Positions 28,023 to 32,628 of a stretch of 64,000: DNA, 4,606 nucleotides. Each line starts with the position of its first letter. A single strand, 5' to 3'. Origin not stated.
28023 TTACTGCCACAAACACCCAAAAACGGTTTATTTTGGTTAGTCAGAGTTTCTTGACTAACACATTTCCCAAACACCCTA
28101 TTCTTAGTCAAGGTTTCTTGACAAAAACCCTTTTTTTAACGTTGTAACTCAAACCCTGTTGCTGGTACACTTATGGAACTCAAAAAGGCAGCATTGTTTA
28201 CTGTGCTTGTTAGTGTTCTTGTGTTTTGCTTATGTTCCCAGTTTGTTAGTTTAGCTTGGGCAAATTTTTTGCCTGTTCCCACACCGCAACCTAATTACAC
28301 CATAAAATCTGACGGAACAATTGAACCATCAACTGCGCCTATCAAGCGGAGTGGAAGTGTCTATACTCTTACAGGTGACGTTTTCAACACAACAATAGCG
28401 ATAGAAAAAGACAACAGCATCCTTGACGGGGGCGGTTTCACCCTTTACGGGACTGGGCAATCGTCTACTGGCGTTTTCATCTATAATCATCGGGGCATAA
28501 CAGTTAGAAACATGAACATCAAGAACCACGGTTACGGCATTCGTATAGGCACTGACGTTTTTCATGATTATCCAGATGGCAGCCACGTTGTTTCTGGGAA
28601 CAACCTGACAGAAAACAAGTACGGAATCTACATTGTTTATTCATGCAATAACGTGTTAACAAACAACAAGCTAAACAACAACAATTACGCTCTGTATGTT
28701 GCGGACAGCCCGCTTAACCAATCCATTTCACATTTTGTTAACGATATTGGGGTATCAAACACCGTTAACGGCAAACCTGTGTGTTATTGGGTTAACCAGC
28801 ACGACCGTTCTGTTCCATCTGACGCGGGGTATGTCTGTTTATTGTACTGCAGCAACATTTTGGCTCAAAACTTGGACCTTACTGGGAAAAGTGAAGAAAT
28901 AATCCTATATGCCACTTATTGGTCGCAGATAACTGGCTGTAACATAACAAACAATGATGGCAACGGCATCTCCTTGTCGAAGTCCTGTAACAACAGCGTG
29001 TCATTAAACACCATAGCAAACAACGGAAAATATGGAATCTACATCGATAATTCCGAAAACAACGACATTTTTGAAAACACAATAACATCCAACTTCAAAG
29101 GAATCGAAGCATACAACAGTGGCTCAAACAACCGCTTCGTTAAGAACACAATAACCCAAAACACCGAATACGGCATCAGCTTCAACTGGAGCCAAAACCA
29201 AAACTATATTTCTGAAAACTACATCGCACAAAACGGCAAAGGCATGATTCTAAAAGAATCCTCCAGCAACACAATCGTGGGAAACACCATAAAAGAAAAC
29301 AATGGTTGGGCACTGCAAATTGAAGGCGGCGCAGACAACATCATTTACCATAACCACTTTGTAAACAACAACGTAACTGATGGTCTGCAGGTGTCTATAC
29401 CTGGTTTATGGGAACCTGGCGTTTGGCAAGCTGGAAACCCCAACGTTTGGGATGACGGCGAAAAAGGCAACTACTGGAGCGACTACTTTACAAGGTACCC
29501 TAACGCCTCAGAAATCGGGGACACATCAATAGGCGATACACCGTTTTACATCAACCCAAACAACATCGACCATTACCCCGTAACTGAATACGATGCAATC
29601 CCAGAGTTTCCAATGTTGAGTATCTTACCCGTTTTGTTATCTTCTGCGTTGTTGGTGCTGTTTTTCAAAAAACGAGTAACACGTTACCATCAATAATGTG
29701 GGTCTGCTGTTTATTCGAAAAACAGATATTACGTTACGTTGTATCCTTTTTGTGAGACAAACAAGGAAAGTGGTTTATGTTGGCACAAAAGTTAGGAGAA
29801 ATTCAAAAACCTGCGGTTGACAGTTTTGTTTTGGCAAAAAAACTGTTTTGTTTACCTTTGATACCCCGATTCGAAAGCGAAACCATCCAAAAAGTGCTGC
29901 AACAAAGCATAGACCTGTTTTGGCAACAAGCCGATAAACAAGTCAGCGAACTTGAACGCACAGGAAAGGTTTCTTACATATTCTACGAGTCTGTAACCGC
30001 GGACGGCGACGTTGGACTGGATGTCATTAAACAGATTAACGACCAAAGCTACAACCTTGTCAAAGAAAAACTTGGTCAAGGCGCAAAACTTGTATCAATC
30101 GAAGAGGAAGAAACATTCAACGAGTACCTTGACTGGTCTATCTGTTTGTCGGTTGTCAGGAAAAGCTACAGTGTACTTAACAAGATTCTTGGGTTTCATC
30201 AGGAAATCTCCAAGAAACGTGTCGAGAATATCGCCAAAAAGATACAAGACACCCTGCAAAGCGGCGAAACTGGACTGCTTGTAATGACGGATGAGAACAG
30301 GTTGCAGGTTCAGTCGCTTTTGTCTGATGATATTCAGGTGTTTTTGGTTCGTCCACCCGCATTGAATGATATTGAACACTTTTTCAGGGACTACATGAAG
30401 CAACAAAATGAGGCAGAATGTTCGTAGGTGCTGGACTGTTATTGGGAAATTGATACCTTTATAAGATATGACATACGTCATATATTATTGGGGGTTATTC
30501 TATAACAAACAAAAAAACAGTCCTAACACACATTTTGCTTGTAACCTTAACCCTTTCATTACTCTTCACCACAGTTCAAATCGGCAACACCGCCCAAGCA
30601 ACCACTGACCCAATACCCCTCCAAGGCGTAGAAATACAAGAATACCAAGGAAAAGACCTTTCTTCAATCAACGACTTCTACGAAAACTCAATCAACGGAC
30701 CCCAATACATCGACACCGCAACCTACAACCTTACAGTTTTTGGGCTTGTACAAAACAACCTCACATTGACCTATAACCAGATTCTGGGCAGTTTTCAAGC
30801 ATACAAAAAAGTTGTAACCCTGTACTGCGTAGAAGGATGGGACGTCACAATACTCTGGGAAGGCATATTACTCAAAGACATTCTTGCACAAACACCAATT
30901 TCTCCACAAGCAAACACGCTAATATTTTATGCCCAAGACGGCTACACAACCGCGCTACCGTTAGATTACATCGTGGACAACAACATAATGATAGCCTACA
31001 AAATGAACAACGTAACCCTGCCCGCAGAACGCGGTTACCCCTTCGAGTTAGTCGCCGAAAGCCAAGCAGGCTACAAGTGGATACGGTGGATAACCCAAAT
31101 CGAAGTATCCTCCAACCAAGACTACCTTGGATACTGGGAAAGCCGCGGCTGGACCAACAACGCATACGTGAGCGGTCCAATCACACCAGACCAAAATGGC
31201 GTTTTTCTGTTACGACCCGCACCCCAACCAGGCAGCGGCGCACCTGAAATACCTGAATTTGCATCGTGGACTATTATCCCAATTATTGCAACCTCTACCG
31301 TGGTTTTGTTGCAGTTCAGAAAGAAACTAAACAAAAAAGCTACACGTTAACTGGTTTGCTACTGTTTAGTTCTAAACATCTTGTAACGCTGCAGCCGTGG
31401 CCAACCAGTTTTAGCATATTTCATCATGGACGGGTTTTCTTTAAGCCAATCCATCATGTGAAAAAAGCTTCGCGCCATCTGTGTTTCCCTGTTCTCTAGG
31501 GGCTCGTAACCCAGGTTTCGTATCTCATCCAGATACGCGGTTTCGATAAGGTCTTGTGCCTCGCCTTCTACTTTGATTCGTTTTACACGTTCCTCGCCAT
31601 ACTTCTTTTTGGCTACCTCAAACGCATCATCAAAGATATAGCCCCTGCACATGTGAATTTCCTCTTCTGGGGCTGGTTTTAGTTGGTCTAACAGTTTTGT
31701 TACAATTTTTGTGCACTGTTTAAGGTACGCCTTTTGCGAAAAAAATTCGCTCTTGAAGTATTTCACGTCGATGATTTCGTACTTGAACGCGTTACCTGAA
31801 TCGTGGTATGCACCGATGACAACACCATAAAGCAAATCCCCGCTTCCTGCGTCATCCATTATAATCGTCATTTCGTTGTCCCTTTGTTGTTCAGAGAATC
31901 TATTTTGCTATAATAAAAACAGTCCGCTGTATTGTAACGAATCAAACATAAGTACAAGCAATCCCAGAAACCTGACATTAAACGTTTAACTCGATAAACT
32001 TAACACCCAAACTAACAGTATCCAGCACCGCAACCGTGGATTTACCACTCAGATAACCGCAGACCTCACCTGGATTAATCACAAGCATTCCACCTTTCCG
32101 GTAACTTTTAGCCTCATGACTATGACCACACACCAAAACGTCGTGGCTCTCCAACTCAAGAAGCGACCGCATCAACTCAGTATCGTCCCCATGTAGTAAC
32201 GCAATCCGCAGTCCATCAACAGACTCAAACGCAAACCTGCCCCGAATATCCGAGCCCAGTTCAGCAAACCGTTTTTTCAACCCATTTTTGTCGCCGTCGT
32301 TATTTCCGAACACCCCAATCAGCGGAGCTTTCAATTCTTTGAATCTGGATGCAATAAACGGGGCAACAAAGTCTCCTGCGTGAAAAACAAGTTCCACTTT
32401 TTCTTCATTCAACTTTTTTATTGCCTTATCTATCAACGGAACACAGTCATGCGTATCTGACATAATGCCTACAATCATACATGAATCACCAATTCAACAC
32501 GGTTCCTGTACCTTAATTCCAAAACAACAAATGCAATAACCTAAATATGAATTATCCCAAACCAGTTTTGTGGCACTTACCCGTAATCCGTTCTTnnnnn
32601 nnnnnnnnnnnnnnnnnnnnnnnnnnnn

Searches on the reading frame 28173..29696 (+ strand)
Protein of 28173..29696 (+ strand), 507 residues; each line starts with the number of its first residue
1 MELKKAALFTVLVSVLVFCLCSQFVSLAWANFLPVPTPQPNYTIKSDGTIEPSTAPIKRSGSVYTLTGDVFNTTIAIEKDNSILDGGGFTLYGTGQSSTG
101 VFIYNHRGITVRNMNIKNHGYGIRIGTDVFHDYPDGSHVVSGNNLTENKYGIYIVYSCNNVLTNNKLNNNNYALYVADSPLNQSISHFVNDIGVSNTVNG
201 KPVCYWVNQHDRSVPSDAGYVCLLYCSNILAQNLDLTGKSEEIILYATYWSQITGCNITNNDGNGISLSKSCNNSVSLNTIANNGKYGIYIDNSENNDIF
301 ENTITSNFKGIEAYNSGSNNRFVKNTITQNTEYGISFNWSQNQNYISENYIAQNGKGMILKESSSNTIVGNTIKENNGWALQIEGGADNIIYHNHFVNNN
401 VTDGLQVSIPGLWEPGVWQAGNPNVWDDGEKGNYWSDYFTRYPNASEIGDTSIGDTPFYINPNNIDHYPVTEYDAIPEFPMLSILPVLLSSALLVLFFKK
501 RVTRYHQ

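Call 10: search_protein_families(library=pfam, proteins=[window:28173-29696:+], max_evalue=0.01)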
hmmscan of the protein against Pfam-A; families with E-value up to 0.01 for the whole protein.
window:28173-29696:+ (507 aa): 2 families
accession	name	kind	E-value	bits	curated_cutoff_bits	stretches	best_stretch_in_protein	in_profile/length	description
PF05048.19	NosD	-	3.5e-31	108.7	23.6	3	221-354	41-172/212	Periplasmic copper-binding protein (NosD)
PF13229.12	Beta_helix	-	1.2e-28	100.2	25.9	3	221-349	26-156/158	Right handed beta helix region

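Call 15: find_encoding_contigs(protein=window:28173-29696:+, flank=10000, max_places=6)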
Protein window:28173-29696:+ (507 aa): 1 contig read that carries it; 1 place shown.
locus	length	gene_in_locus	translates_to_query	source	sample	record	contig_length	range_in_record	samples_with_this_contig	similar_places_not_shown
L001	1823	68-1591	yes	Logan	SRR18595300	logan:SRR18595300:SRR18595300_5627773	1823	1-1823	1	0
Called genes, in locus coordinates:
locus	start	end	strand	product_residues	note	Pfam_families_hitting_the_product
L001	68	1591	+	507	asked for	PF05048:NosD (weak), PF13229:Beta_helix (weak), PF05048:NosD, PF13229:Beta_helix, PF05048:NosD, PF13229:Beta_helix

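Call 20: find_homologous_proteins(query=window:28173-29696:+, max_evalue=1e-20)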
Query window:28173-29696:+ (507 aa): 704 proteins with E <= 1e-20 among 8000 candidates; the best 120 are listed.
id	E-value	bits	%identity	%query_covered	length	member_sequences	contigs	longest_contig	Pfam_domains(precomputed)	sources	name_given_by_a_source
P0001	0.0e+0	1161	100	100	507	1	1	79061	PF13229.13,PF05048.20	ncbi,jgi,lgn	ncbi:MAG: NosD domain-containing protein [Candidatus Bathyarchaeia archaeon]|jgi:parallel beta-helix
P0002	1.5e-183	629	55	95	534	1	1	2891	PF13229.13,PF05048.20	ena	-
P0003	2.8e-180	618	55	96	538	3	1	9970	PF13229.13,PF07602.18,PF05048.20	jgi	jgi:parallel beta-helix repeat protein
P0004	9.2e-180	617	55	99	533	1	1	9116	PF13229.13,PF07602.18,PF05048.20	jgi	-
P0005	1.6e-179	616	56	95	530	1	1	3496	PF13229.13,PF05048.20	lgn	-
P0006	2.2e-178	612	55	95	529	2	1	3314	PF13229.13,PF05048.20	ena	-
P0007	7.7e-177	607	56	99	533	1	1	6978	PF13229.13,PF05048.20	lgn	-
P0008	4.3e-175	601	55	95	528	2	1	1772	PF13229.13,PF05048.20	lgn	-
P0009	2.5e-174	599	55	97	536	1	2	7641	PF13229.13,PF05048.20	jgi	-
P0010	1.6e-172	593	55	95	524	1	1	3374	PF13229.13,PF05048.20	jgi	jgi:parallel beta-helix repeat protein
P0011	6.4e-172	591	56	90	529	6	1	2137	PF13229.13,PF05048.20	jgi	jgi:parallel beta-helix repeat protein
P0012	3.5e-171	588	52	99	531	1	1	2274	PF13229.13,PF05048.20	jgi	-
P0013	2.2e-167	576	51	99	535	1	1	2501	PF13229.13,PF05048.20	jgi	jgi:parallel beta-helix repeat protein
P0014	5.7e-166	571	53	99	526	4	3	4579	PF13229.13,PF05048.20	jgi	-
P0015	4.0e-165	568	53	95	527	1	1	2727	PF13229.13,PF05048.20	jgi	jgi:parallel beta-helix repeat protein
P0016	2.5e-163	562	50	99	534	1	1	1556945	PF13229.13,PF05048.20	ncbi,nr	ncbi:MAG: right-handed parallel beta-helix repeat-containing protein [Candidatus Bathyarchaeum sp.]|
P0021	1.3e-148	514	49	99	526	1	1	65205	PF13229.13,PF05048.20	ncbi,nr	ncbi:MAG: right-handed parallel beta-helix repeat-containing protein [Candidatus Bathyarchaeota arch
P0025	6.2e-138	479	49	94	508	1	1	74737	PF13229.13,PF05048.20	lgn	-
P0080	2.6e-119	417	42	98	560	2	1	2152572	PF13229.13,PF05048.20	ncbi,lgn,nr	ncbi:MAG: NosD domain-containing protein [Candidatus Bathyarchaeum tardum]|nr:MAG: NosD domain-conta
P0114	9.1e-103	363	41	94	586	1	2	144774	PF13229.13,PF05048.20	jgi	jgi:parallel beta-helix repeat protein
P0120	1.4e-98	349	41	99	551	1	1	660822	PF13229.13,PF05048.20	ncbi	ncbi:MAG: right-handed parallel beta-helix repeat-containing protein [archaeon]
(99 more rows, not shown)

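Call 21: find_encoding_contigs(protein=P0016, flank=10000, max_places=2)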
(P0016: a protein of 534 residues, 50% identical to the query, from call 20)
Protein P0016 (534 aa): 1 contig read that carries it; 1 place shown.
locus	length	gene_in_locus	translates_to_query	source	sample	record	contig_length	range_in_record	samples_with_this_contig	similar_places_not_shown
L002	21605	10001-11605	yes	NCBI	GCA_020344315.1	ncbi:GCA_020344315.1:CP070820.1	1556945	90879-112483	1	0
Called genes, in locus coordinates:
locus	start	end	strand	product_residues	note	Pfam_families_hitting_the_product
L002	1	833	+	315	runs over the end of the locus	PF14520:HHH_5, PF00154:RecA_N, PF08423:Rad51, PF13481:AAA_25, PF06745:ATPase (weak)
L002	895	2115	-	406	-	PF01134:GIDA (faint), PF01262:AlaDh_PNT_C (faint), PF01266:DAO (faint), PF03486:HI0933_like (faint), PF04820:Trp_halogenase (faint), PF07992:Pyr_redox_2, PF00070:Pyr_redox, PF18267:Rubredoxin_C, +2 more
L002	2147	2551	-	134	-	PF14464:Prok-JAB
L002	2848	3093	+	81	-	-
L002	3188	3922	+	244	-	PF09754:PAC2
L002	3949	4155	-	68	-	PF12837:Fer4_6 (faint), PF13237:Fer4_10, PF25160:LdpA_Fe-S-bd (faint), PF00037:Fer4 (faint), PF12800:Fer4_4 (faint), PF12838:Fer4_7, PF13187:Fer4_9 (weak)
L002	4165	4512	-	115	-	-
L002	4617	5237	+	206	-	-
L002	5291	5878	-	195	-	-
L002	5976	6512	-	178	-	PF00994:MoCF_biosynth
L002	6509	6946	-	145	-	PF01967:MoaC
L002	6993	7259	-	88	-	PF01022:HTH_5, PF25212:HVO_A0114 (weak), PF13412:HTH_24 (weak)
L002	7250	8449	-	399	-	PF13401:AAA_22 (weak), PF22703:Cdc6_lid, PF09079:WHD_Cdc6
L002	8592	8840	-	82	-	-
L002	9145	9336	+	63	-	-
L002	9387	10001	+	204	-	-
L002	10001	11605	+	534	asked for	PF13229:Beta_helix, PF05048:NosD, PF13229:Beta_helix, PF05048:NosD, PF13229:Beta_helix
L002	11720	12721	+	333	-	PF26233:NicX, PF02073:Peptidase_M29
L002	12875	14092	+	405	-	PF01676:Metalloenzyme, PF10143:PhosphMutase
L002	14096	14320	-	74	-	-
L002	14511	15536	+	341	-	PF00208:ELFV_dehydrog (weak), PF03447:NAD_binding_3 (weak), PF00742:Homoserine_dh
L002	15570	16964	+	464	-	PF00696:AA_kinase, PF13840:ACT_7, PF01842:ACT (weak), PF22468:ACT_9, PF13840:ACT_7, PF01842:ACT, PF22468:ACT_9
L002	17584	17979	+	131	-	PF19851:DUF6326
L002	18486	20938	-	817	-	-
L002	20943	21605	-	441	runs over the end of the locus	-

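Call 22: find_encoding_contigs(protein=P0021, flank=10000, max_places=2)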
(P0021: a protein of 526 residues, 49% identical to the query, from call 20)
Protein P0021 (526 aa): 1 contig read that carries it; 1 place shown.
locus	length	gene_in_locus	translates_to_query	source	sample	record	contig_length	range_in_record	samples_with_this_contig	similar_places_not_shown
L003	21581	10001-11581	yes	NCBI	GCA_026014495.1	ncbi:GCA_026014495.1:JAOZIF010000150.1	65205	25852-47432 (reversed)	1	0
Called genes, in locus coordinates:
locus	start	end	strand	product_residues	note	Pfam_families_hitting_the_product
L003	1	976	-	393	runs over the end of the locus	PF26686:DUF8575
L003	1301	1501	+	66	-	-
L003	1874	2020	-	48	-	PF04945:YHS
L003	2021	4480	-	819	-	PF00403:HMA, PF00122:E1-E2_ATPase, PF00702:Hydrolase, PF08282:Hydrolase_3 (faint)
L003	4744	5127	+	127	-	PF04756:OST3_OST6, PF00578:AhpC-TSA (faint), PF00085:Thioredoxin, PF13098:Thioredoxin_2, PF13899:Thioredoxin_7 (faint), PF13905:Thioredoxin_8 (faint)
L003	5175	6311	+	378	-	PF01513:NAD_kinase, PF00781:DAGK_cat (weak), PF20143:NAD_kinase_C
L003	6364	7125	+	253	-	PF01656:CbiA, PF06564:CBP_BcsQ (faint), PF13614:AAA_31, PF16575:CLP1_P (faint)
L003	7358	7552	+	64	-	-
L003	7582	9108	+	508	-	PF05048:NosD, PF13229:Beta_helix, PF05048:NosD, PF13229:Beta_helix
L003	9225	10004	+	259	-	-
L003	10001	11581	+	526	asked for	PF05048:NosD (weak), PF13229:Beta_helix (weak), PF05048:NosD, PF13229:Beta_helix, PF05048:NosD, PF13229:Beta_helix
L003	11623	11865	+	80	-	-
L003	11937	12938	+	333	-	PF02073:Peptidase_M29, PF26233:NicX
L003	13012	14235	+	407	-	PF01676:Metalloenzyme, PF10143:PhosphMutase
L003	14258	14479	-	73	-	-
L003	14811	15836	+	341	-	PF00742:Homoserine_dh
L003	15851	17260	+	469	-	PF00696:AA_kinase, PF13840:ACT_7, PF01842:ACT (weak), PF22468:ACT_9, PF13840:ACT_7, PF01842:ACT, PF22468:ACT_9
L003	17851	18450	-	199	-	PF13580:SIS_2 (faint), PF01380:SIS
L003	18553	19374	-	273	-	PF02361:CbiQ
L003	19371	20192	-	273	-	PF00005:ABC_tran, PF02463:SMC_N, PF13304:AAA_21 (faint)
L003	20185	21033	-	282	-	PF00005:ABC_tran, PF02463:SMC_N (faint), PF13304:AAA_21 (weak)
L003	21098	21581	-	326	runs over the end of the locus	PF01368:DHH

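Call 23: find_encoding_contigs(protein=P0025, flank=10000, max_places=2)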
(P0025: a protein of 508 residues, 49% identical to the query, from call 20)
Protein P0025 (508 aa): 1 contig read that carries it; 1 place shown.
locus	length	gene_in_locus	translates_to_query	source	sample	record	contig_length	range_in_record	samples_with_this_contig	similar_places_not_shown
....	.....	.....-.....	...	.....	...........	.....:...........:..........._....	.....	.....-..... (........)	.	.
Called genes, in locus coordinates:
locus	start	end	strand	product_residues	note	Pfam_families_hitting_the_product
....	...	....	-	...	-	-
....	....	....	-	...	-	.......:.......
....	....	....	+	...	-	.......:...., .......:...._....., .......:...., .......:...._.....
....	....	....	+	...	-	-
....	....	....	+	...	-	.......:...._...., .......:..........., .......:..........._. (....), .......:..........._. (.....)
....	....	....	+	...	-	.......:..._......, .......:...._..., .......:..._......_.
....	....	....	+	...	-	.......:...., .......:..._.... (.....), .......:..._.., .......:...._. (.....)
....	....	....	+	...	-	-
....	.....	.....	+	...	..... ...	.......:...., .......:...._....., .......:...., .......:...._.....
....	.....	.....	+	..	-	-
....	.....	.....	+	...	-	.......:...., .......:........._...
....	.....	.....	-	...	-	-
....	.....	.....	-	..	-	-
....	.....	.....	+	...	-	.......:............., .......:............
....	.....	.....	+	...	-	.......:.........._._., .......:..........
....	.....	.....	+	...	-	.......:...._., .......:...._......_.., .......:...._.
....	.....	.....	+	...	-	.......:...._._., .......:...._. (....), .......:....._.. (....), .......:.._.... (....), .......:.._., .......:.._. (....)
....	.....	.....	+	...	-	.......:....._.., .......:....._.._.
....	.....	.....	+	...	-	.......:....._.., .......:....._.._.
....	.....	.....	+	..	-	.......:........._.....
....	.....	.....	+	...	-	-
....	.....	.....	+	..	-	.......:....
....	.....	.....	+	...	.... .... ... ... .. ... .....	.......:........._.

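Call 34: search_protein_families(library=pfam, proteins=[L002:9387-10001:+], max_evalue=0.01)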
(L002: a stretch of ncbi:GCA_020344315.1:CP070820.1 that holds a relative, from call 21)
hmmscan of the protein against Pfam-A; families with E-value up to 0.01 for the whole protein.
L002:9387-10001:+ (204 aa): 0 families

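Call 64: find_encoding_contigs(protein=P0080, flank=6000, max_places=1)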
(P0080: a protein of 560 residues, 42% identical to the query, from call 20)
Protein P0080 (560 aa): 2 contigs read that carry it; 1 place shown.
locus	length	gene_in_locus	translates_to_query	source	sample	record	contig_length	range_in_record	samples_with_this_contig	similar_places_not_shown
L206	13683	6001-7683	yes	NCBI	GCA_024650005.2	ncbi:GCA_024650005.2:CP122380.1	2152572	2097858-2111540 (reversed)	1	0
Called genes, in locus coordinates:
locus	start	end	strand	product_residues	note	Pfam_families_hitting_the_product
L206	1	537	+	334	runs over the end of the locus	PF00586:AIRS, PF02769:AIRS_C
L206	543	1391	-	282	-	PF23023:Anti-Pycsar_Apyc1 (weak), PF13483:Lactamase_B_3, PF00753:Lactamase_B (weak), PF12706:Lactamase_B_2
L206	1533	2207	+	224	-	PF00696:AA_kinase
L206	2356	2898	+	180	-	-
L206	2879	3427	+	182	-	PF11848:DUF3368 (weak)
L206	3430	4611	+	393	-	-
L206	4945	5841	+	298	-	-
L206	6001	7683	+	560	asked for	PF05048:NosD (weak), PF13229:Beta_helix (weak), PF05048:NosD, PF13229:Beta_helix, PF05048:NosD, PF13229:Beta_helix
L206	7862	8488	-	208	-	PF01914:MarC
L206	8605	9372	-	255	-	PF01061:ABC2_membrane, PF12698:ABC2_membrane_3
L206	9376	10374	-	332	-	PF00005:ABC_tran, PF13175:AAA_15 (faint), PF13304:AAA_21, PF13732:DrrA1-3_C (faint)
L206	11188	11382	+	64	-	-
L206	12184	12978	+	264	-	-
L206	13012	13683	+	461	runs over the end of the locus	PF00224:PK, PF02887:PK_C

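Call 65: find_encoding_contigs(protein=P0114, flank=6000, max_places=1)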
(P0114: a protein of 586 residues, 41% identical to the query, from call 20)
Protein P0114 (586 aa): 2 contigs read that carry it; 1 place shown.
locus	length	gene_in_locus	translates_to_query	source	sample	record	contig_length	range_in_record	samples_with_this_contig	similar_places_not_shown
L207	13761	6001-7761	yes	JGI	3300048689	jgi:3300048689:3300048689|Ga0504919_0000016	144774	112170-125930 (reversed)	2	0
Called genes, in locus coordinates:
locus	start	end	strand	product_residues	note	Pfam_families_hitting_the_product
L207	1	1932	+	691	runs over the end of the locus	PF12439:GDE_N, PF06202:GDE_C, PF12899:Glyco_hydro_100 (faint), PF17167:Glyco_hydro_94 (weak), PF17389:Bac_rhamnosid6H, PF22422:MGH1-like_GH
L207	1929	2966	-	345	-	PF01087:GalP_UDP_transf, PF16268:DUF4921, PF02744:GalP_UDP_tr_C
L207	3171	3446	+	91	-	-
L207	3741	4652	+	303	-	PF02445:NadA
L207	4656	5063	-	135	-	PF01402:RHH_1 (weak), PF08753:NikR_C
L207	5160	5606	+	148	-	PF02663:FmdE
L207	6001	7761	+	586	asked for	PF13229:Beta_helix, PF05048:NosD, PF13229:Beta_helix, PF05048:NosD, PF13229:Beta_helix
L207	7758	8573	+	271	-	-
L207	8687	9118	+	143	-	PF08973:TM1506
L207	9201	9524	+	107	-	PF00085:Thioredoxin, PF08534:Redoxin (weak), PF14595:Thioredoxin_9 (weak), PF13098:Thioredoxin_2, PF13905:Thioredoxin_8 (weak)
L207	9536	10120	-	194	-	-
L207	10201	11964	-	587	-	PF04675:DNA_ligase_A_N, PF01068:DNA_ligase_A_M, PF04679:DNA_ligase_A_C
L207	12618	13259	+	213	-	-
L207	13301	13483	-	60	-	-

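Call 66: find_encoding_contigs(protein=P0120, flank=6000, max_places=1)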
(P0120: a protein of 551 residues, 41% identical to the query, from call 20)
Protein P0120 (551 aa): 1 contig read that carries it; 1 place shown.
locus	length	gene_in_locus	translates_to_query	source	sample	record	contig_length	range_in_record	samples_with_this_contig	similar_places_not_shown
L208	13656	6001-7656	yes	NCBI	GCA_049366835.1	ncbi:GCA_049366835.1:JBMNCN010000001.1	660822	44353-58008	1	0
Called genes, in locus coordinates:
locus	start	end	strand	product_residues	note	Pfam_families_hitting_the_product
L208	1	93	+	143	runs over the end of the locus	PF12172:zf-ChsH2, PF01796:OB_ChsH2_C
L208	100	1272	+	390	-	PF02737:3HCDH_N, PF03446:NAD_binding_2 (weak), PF00725:3HCDH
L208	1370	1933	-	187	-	-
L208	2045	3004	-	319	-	PF01145:Band_7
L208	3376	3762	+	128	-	PF02537:CRCB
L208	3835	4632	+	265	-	PF01048:PNP_UDP_1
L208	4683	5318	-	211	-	PF00156:Pribosyltran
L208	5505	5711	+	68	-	-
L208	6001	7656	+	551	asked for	PF05048:NosD, PF13229:Beta_helix, PF05048:NosD, PF13229:Beta_helix, PF05048:NosD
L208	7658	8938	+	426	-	PF01011:PQQ (faint), PF13570:Beta-prop_ACSF4, PF07774:EMC1_C (faint), PF25293:Beta-prop_EMC1_N (faint), PF13360:PQQ_2, PF13570:Beta-prop_ACSF4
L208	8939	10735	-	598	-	PF04068:Fer4_RLI (weak), PF14697:Fer4_21 (weak), PF25160:LdpA_Fe-S-bd (weak), PF00037:Fer4, PF12837:Fer4_6 (weak), PF00005:ABC_tran, PF02463:SMC_N (faint), PF00005:ABC_tran, +1 more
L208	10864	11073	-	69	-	-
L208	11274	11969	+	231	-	PF01987:AIM24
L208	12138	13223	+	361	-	PF00924:MS_channel_2nd, PF21082:MS_channel_3rd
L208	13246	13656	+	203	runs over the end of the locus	PF01300:Sua5_yciO_yrdC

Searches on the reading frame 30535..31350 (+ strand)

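Call 17: search_protein_families(library=pfam, proteins=[window:30535-31350:+], max_evalue=0.01)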
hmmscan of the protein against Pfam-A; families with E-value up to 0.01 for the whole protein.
window:30535-31350:+ (271 aa): 1 family
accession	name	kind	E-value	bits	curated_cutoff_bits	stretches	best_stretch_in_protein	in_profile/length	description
PF00174.25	Oxidored_molyb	-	6.3e-31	107.7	24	1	58-201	6-169/169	Oxidoreductase molybdopterin binding domain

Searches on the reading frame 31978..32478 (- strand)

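Call 17: search_protein_families(library=pfam, proteins=[window:31978-32478:-], max_evalue=0.01)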
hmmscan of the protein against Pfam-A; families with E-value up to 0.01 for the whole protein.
window:31978-32478:- (166 aa): 2 families
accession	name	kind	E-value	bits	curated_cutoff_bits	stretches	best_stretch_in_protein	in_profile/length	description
PF12850.12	Metallophos_2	-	1e-36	126.7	27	1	1-155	1-152/154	Calcineurin-like phosphoesterase superfamily domain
PF00149.33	Metallophos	-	5.5e-12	46.9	21.5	1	3-103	3-171/191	Calcineurin-like phosphoesterase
